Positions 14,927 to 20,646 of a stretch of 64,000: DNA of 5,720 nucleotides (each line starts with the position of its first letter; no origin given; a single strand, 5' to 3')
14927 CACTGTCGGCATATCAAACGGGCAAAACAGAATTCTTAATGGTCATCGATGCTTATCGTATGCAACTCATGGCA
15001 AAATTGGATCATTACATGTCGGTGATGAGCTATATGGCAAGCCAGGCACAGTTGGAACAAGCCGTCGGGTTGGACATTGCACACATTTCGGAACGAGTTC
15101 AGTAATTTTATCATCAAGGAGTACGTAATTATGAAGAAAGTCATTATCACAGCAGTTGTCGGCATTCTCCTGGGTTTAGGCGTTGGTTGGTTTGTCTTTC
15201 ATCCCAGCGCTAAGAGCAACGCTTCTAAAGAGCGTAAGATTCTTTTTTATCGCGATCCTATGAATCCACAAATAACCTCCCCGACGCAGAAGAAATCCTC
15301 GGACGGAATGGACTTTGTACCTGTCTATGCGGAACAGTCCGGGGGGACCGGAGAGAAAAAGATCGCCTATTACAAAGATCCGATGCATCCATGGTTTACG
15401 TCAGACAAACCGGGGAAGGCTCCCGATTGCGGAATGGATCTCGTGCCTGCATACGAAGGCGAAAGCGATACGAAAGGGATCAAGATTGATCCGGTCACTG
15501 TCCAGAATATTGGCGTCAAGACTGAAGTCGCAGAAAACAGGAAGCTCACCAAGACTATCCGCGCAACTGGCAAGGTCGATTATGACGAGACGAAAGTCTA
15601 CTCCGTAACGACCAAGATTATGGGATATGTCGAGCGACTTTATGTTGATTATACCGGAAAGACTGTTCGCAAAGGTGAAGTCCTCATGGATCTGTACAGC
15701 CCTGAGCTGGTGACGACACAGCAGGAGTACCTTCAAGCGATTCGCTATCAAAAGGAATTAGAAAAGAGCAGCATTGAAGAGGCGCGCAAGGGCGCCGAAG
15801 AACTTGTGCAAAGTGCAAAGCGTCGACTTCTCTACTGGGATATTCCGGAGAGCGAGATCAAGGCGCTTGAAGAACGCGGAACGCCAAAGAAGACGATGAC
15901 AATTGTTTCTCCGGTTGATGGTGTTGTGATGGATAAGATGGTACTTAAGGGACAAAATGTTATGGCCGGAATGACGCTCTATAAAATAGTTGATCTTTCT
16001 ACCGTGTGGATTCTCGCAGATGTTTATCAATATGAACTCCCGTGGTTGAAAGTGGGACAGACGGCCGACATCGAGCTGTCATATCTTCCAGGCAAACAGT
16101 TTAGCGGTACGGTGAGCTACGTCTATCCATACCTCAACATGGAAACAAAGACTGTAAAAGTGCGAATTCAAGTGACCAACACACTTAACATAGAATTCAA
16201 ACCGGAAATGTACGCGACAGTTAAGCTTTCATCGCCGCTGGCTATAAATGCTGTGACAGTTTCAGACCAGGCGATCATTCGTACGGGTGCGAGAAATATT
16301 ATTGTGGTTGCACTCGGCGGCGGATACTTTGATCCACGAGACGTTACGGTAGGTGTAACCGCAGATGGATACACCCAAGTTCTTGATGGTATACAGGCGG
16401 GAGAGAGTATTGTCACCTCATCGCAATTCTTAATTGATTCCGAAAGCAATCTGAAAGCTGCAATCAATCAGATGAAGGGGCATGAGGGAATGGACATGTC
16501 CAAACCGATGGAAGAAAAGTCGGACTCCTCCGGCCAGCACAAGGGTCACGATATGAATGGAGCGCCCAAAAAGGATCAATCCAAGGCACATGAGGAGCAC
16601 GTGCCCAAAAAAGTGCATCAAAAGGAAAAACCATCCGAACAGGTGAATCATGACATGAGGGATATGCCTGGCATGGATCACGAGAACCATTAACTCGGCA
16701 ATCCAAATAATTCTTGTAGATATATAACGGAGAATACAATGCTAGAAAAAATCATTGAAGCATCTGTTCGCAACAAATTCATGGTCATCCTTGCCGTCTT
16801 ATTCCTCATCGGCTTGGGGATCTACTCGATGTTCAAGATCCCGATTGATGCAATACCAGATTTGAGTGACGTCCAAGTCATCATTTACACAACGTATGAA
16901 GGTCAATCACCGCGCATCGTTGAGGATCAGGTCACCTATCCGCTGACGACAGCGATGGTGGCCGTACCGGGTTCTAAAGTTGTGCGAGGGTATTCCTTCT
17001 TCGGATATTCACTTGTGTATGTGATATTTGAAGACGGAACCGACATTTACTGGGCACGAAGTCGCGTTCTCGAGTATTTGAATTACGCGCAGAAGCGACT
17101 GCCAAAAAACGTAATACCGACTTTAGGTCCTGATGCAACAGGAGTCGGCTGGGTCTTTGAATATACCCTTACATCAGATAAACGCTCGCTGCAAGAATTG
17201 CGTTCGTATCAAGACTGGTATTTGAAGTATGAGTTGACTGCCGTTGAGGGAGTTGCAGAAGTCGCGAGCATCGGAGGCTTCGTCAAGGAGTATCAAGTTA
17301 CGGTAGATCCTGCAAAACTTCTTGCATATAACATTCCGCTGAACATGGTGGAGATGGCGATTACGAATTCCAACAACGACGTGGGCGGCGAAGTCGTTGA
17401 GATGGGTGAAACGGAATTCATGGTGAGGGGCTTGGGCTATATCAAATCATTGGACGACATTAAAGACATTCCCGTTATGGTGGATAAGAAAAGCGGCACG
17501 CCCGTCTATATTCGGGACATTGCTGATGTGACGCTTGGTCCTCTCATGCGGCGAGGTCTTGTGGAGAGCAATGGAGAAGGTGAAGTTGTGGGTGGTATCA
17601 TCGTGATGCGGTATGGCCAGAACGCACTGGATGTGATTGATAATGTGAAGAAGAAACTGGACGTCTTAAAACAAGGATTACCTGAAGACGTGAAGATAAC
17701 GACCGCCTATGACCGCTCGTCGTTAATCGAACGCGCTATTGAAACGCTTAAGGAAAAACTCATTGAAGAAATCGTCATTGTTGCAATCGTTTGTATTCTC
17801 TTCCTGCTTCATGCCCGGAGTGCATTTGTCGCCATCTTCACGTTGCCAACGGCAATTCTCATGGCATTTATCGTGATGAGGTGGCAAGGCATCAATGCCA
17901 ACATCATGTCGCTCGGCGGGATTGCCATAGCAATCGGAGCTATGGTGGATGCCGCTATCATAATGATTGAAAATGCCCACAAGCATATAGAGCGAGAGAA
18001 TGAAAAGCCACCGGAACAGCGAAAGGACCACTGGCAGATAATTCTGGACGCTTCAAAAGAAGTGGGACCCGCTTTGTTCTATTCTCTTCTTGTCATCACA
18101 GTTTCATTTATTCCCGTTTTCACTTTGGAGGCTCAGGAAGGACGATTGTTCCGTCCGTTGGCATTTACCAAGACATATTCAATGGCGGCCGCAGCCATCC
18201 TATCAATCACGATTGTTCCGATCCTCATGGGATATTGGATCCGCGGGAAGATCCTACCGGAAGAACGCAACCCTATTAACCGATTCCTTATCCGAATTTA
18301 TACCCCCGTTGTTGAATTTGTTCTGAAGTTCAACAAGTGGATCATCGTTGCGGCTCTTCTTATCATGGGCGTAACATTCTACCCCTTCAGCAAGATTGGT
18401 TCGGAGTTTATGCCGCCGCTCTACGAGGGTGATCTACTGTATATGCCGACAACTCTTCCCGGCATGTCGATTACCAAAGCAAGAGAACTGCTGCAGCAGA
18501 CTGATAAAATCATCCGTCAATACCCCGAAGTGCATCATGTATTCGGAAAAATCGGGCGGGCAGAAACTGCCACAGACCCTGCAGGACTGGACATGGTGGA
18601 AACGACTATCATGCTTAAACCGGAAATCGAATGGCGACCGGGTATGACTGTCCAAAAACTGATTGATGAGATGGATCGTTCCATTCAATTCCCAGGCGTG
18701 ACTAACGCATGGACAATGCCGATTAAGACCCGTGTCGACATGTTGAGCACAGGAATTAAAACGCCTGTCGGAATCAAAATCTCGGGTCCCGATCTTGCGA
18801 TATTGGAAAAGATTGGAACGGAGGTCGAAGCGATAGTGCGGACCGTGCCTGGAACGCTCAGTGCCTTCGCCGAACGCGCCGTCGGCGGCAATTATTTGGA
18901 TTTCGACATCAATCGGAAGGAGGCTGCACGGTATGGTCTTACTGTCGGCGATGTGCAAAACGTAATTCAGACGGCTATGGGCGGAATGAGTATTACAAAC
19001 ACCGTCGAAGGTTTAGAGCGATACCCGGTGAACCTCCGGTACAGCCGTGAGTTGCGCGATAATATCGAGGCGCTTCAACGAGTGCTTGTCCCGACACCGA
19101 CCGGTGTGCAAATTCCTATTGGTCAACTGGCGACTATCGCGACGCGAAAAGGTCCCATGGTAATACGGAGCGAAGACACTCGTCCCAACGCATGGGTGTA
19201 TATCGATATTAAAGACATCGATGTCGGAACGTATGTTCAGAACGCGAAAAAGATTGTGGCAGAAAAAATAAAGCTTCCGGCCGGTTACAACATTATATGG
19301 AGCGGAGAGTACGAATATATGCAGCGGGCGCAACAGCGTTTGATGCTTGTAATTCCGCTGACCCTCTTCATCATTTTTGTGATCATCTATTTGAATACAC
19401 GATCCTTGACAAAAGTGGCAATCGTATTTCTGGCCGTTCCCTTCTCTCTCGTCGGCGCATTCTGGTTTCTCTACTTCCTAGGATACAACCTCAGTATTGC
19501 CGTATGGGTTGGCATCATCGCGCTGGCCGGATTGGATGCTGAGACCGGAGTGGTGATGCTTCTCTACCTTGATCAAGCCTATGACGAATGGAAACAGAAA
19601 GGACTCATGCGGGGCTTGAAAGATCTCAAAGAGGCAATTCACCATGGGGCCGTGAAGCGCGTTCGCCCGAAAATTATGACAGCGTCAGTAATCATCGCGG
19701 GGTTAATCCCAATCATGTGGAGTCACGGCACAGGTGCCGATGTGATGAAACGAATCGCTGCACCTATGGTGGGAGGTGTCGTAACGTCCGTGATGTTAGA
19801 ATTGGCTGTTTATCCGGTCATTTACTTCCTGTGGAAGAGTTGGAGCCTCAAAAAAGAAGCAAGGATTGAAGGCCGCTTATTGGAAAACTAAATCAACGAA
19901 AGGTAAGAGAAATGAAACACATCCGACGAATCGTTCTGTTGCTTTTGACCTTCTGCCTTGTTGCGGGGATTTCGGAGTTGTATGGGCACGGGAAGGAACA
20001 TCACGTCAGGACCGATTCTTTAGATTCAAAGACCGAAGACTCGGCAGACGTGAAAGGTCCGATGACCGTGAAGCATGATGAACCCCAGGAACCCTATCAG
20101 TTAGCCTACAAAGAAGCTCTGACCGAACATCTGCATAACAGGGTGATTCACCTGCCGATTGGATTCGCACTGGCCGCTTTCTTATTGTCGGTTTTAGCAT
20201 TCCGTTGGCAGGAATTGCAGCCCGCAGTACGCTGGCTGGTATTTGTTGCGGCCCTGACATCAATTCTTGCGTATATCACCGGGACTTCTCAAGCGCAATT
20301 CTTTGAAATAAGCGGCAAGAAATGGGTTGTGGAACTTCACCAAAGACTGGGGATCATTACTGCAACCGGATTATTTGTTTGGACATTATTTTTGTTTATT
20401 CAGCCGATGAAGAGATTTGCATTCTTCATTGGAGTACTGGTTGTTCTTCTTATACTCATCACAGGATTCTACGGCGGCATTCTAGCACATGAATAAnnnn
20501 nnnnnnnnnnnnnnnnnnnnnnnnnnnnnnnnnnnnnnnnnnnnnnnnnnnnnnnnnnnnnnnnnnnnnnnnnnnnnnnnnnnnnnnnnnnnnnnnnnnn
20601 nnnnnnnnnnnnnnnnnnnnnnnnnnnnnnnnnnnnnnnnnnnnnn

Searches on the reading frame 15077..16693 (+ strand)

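Call 16: search_protein_families(library=pfam, proteins=[window:15077-16693:+], max_evalue=0.001)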
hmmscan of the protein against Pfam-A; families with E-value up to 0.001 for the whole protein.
window:15077-16693:+ (538 aa): 3 families
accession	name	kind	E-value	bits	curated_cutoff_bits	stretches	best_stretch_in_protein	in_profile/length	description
PF16576.10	HlyD_D23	-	3.1e-78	262.4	30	1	157-380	2-214/214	Barrel-sandwich domain of CusB or HlyD membrane-fusion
PF13437.12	HlyD_3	-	3.5e-17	63.5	22.2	1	275-369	1-96/106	HlyD family secretion protein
PF19335.5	HMBD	-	9.1e-15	54.8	23.6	1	98-125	1-28/28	Heavy metal binding domain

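Call 51: search_protein_families(library=ncbifam, proteins=[window:15077-16693:+], max_evalue=0.01)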
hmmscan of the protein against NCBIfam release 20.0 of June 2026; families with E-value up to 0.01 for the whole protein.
window:15077-16693:+ (538 aa): 15 families
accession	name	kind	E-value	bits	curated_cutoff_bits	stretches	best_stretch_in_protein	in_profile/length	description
NF007303.0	PRK09783.1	subfamily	4.9e-60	203.1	390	2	91-470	42-409/414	copper/silver efflux system membrane fusion protein CusB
TIGR00999.1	8a0102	subfamily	6.4e-39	133.7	319.3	1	194-454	1-271/271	CzcB/NccB family metal efflux transporter periplasmic adaptor subunit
TIGR01730.1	RND_mfp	subfamily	9.2e-34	116.8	94.9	1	147-456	1-316/322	efflux RND transporter periplasmic adaptor subunit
NF045680.1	DiMtlExpIhpB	equivalog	7.8e-23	81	450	2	274-457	138-318/326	divalent metal ion exporter adaptor subunit IhpB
NF008606.0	PRK11578.1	equivalog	2.9e-13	49.7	342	1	275-449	185-364/371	macrolide transporter subunit MacA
TIGR00998.1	8a0101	subfamily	1.3e-11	44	390.8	1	261-347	188-279/334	EmrA/EmrK family multidrug efflux transporter periplasmic adaptor subunit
NF000272.2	OqxA_adapt_sub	exception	1.9e-09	37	835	1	276-447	178-364/391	multidrug efflux RND transporter periplasmic adaptor subunit OqxA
NF045904.1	RND-peri-MexE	equivalog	7e-08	31.8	714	1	332-449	240-356/390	multidrug efflux RND transporter periplasmic adaptor subunit MexE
TIGR02971.1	heterocyst_DevB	subfamily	9.7e-08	31.8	129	1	216-350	148-279/327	ABC exporter membrane fusion protein, DevB family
NF007132.1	PRK09578.1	equivalog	1e-06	27.8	512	1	354-469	269-383/396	MexX/AxyX family multidrug efflux RND transporter periplasmic adaptor subunit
NF002939.0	PRK03598.1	equivalog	1.8e-06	27.3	393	1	272-361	203-292/332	secretion protein HlyD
NF011715.0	PRK15136.1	equivalog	2.5e-06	26.4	563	1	274-333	216-275/390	multidrug efflux MFS transporter periplasmic adaptor subunit EmrA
NF007785.0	PRK10476.1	equivalog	3.2e-06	26.2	376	1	274-347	209-282/347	multidrug transporter subunit MdtN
TIGR03794.1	NHLM_micro_HlyD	equivalog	8.4e-06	24.9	156.2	0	159-229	44-112/421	NHLP bacteriocin system secretion protein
NF033138.2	RND-peri-MexC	equivalog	1.2e-05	24.7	625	1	354-455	264-365/375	MexC family multidrug efflux RND transporter periplasmic adaptor subunit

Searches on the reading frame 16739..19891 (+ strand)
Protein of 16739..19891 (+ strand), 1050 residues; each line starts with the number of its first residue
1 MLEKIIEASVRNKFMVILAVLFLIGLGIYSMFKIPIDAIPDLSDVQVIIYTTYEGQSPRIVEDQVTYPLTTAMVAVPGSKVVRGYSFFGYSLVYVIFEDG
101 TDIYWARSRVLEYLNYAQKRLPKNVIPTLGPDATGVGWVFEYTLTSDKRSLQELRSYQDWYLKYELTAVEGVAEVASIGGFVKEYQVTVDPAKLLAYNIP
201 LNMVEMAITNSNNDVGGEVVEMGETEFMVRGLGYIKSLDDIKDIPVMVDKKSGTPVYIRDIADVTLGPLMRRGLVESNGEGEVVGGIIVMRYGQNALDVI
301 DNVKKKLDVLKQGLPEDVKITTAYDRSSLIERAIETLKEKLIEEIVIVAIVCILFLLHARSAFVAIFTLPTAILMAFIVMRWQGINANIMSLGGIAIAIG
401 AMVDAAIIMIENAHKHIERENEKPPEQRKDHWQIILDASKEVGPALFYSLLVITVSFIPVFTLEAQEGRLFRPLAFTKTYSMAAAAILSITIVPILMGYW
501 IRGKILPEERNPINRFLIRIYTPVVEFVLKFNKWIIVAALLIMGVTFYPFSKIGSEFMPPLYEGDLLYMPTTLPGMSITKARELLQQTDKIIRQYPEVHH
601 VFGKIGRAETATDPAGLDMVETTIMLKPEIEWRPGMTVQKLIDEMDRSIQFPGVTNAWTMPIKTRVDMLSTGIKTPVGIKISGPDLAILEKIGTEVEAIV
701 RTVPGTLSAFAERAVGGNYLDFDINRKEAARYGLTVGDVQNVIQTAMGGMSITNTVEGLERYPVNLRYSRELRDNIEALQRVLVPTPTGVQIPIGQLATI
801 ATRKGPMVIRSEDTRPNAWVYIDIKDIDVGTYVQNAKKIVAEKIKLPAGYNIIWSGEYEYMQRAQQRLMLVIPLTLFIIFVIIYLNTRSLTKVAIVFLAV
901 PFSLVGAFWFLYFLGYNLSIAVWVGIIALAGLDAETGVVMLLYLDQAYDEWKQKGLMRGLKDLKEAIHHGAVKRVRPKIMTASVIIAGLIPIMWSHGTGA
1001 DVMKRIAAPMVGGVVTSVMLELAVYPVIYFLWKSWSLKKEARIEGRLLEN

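Call 16: search_protein_families(library=pfam, proteins=[window:16739-19891:+], max_evalue=0.001)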
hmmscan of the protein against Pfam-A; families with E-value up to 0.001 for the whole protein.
window:16739-19891:+ (1050 aa): 3 families
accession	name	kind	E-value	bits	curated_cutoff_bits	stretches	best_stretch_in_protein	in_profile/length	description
PF00873.25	ACR_tran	-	5.5e-235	782.9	28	1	5-1031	1-1019/1021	AcrB/AcrD/AcrF family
PF03176.21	MMPL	-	7.5e-07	28.8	20.5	1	339-511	144-312/333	MMPL family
PF04932.20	Wzy_C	-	0.00081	19.6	31.7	1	346-437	2-93/149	O-Antigen ligase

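Call 51: search_protein_families(library=ncbifam, proteins=[window:16739-19891:+], max_evalue=0.01)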
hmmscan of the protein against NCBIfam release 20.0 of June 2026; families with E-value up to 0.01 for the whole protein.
window:16739-19891:+ (1050 aa): 15 families
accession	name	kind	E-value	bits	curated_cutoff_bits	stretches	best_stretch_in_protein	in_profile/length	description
TIGR00914.1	2A0601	subfamily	0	1221.6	701.45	1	1-1034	1-1037/1051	CusA/CzcA family heavy metal efflux RND transporter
NF033617.1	RND_permease_2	subfamily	4.1e-142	475.2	1250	1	17-1031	12-1006/1009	multidrug efflux RND transporter permease subunit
NF000282.2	RND_permease_1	subfamily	2.1e-108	363.6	1250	1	11-1031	7-1026/1029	multidrug efflux RND transporter permease subunit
TIGR00915.1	2A0602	subfamily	8.4e-97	325.2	940.35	1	14-1035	11-1031/1050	efflux RND transporter permease subunit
NF007905.0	PRK10614.1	equivalog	1.2e-85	288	1774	1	20-1039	18-1015/1025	multidrug efflux RND transporter permease subunit MdtC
NF007798.0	PRK10503.1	equivalog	3.2e-75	253.5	1584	1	18-1042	28-1032/1040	MdtB/MuxB family multidrug efflux RND transporter permease subunit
NF007133.0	PRK09579.1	equivalog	1.3e-71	241.5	1763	1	10-1033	8-1003/1017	multidrug efflux RND transporter permease subunit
NF007131.0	PRK09577.1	equivalog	2.3e-65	221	1768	1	13-1030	10-1020/1045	multidrug efflux RND transporter permease subunit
NF000037.1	RND_perm_OqxB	exception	3.2e-61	207.3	2200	2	11-530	10-530/1050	multidrug efflux RND transporter permease subunit OqxB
NF007842.1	PRK10555.1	equivalog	1.2e-57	195.5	1854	2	11-574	8-578/1036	multidrug efflux RND transporter permease AcrD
NF011706.2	PRK15127.1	equivalog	1.5e-46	158.8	2150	2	12-585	9-591/1049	multidrug efflux RND transporter permease subunit AcrB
TIGR00921.1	2A067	subfamily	3.2e-08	32.1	351.9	2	297-556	153-413/733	hydrophobe/amphiphile efflux-3 (HAE3) family transporter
NF009581.0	PRK13024.1-1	equivalog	1.2e-05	23.7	1058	1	303-414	224-335/752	protein translocase subunit SecDF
NF009584.0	PRK13024.1-4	equivalog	0.00032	19.2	1171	1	301-417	224-340/759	protein translocase subunit SecDF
TIGR01129.1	secD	equivalog_domain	0.0069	15.6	244.4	1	345-418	255-329/397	protein translocase subunit SecD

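Call 73: search_solved_structures(query=window:16739-19891:+, max_evalue=1e-50, show_alignments=0)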
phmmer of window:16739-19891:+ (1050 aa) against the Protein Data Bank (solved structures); distinct sequences matched with E-value up to 1e-50: 35.
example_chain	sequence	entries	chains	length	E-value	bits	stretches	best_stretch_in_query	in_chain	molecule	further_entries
3t51_A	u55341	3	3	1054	0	1275.1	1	1-1031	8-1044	Cation efflux system protein CusA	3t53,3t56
3k07_A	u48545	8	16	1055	0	1275.1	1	1-1031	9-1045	Cation efflux system protein cusA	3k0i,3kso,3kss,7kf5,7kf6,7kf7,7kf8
3ne5_A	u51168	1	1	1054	0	1273.9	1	2-1031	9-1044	Cation efflux system protein cusA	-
4dop_A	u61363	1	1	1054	0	1272.2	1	1-1031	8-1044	Cation efflux system protein CusA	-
4dnr_A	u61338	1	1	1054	0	1271.5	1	1-1031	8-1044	Cation efflux system protein CusA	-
4dnt_A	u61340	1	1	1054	0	1271.3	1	1-1031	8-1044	Cation efflux system protein CusA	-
4k0e_A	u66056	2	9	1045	3.6e-168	564.5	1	1-1038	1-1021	Heavy metal cation tricomponent efflux pump ZneA(CzcA-like)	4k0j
6ows_A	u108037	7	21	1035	4.1e-66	226.6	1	14-1030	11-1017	Efflux pump membrane transporter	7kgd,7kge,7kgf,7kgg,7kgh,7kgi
7b8p_A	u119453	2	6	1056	4.4e-66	226.5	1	14-1030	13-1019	Efflux pump membrane transporter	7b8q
8zxs_A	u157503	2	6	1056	1.3e-61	211.7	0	14-530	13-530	Efflux pump membrane transporter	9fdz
9lyq_B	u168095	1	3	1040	1.5e-61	211.5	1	18-1042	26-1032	Multidrug resistance protein MdtB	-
7cz9_A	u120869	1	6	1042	2.3e-61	210.9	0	14-530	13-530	Efflux pump membrane transporter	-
9e9f_B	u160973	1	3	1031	2.5e-59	204.2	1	17-1030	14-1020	Efflux pump membrane transporter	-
8z1u_A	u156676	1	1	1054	2.5e-59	204.2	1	17-1039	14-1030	Efflux pump membrane transporter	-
22xk_B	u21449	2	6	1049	2.8e-59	204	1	14-1041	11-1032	MexBYB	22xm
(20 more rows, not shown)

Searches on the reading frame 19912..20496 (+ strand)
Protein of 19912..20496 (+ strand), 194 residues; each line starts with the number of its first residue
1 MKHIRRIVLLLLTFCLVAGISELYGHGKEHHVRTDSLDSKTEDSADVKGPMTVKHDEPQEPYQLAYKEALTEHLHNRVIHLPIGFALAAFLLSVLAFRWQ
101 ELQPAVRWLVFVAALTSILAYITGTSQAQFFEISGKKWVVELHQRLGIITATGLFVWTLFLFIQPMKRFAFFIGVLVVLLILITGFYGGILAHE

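Call 3: search_protein_families(library=pfam, proteins=[window:19912-20496:+], max_evalue=1)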
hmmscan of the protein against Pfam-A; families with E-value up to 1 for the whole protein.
window:19912-20496:+ (194 aa): 2 families
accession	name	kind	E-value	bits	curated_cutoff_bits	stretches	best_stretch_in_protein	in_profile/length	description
PF09990.14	DUF2231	-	1.2e-07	32.4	26.4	1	74-192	4-130/139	Predicted membrane protein (DUF2231)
PF06197.19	DUF998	-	0.049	13.7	30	1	82-187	48-152/184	Protein of unknown function (DUF998)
